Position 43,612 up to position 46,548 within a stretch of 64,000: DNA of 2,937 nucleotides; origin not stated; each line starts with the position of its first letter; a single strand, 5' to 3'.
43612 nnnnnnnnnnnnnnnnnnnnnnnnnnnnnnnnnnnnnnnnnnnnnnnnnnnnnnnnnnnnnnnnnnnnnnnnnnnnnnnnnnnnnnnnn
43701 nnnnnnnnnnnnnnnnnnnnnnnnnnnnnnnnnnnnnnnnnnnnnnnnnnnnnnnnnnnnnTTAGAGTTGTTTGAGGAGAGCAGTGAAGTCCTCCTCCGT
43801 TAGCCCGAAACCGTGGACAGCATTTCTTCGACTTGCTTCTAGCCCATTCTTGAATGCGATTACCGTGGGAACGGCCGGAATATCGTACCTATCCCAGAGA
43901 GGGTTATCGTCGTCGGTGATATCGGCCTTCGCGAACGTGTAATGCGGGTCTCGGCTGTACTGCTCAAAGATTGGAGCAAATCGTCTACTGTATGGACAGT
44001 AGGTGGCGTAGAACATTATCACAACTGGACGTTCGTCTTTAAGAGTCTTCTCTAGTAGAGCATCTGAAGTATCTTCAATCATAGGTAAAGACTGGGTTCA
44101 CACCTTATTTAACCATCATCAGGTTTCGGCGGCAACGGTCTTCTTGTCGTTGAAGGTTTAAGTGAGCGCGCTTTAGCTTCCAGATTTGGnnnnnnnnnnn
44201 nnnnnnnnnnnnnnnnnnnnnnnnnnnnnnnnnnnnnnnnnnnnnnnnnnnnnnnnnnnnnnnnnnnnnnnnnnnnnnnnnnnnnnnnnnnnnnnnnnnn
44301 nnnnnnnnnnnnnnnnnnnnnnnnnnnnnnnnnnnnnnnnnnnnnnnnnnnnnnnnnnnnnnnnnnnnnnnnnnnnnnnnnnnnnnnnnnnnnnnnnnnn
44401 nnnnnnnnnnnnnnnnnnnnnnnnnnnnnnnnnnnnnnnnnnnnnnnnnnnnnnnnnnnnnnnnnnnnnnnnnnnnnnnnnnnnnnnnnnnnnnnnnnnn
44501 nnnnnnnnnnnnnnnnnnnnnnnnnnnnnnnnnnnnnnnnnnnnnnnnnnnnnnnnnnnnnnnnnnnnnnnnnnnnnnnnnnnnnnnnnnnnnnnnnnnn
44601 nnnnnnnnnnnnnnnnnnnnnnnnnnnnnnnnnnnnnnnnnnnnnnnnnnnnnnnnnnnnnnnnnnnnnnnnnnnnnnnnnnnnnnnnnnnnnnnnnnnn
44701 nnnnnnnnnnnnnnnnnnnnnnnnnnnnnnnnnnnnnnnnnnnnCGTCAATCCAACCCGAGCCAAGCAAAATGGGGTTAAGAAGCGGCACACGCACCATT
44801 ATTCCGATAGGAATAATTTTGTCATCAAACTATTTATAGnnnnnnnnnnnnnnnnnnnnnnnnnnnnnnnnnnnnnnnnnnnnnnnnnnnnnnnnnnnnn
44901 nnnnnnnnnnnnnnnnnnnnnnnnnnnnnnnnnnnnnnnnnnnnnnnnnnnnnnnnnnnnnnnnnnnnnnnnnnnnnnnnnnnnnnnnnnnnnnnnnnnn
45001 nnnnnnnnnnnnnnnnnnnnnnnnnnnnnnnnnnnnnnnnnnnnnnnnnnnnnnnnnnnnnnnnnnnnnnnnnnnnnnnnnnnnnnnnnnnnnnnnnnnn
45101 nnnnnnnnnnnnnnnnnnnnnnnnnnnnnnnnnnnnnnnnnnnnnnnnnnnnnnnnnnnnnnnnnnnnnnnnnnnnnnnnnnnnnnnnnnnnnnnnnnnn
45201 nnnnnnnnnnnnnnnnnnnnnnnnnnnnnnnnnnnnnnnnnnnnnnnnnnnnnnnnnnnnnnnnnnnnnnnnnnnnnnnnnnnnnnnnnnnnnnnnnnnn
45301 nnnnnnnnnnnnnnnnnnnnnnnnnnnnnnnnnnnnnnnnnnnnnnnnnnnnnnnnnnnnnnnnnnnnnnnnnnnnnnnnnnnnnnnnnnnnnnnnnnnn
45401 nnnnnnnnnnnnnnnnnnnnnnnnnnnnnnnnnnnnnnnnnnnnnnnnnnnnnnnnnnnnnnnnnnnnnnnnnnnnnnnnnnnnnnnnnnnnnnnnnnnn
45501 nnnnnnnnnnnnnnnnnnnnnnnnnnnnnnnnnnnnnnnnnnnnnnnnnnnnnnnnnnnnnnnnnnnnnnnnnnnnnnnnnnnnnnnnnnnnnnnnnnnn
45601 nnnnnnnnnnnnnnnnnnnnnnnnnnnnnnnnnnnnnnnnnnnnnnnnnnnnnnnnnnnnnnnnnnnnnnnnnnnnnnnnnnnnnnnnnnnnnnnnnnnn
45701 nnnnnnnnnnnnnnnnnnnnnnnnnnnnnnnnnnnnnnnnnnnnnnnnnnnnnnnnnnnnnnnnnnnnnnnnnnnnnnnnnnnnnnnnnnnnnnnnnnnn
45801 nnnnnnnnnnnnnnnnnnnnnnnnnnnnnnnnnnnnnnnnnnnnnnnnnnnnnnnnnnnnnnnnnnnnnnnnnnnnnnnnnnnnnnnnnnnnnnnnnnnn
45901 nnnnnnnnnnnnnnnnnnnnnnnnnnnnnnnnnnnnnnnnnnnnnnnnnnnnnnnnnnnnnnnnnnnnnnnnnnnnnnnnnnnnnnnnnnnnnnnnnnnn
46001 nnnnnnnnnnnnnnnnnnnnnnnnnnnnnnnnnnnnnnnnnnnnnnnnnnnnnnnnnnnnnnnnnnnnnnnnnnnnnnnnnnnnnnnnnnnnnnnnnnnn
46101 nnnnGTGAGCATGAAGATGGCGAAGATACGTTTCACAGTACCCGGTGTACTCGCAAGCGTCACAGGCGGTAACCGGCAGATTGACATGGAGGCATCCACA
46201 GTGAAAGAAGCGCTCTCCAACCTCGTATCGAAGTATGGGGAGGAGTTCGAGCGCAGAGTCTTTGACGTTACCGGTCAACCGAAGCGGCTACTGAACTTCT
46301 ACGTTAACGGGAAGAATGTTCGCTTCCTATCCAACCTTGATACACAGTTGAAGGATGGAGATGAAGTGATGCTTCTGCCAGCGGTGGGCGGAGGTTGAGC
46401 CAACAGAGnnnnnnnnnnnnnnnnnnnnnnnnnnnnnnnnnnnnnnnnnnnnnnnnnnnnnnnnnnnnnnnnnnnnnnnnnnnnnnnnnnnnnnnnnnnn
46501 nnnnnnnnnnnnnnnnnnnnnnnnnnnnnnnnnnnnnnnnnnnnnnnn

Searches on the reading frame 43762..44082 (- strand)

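Call 62: search_protein_families(library=pfam, proteins=[window:43762-44082:-], max_evalue=0.00001)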
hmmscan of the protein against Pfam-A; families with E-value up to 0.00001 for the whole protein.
window:43762-44082:- (106 aa): 2 families
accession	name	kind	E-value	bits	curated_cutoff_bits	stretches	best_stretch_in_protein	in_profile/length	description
PF00085.26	Thioredoxin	-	2.4e-11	44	23.5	1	7-85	7-87/103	Thioredoxin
PF13098.12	Thioredoxin_2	-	4.3e-06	27.4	27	1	15-103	3-104/104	Thioredoxin-like domain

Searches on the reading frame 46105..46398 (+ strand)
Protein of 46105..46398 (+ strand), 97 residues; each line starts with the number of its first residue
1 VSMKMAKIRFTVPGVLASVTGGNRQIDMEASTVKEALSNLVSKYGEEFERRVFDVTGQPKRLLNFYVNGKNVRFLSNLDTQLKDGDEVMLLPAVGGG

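Call 62: search_protein_families(library=pfam, proteins=[window:46105-46398:+], max_evalue=0.00001)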
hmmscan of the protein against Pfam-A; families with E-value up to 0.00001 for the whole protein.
window:46105-46398:+ (97 aa): 1 family
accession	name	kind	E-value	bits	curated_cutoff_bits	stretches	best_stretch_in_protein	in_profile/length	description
PF02597.26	ThiS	-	3.5e-15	56.7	22.5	1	12-97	3-76/76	ThiS family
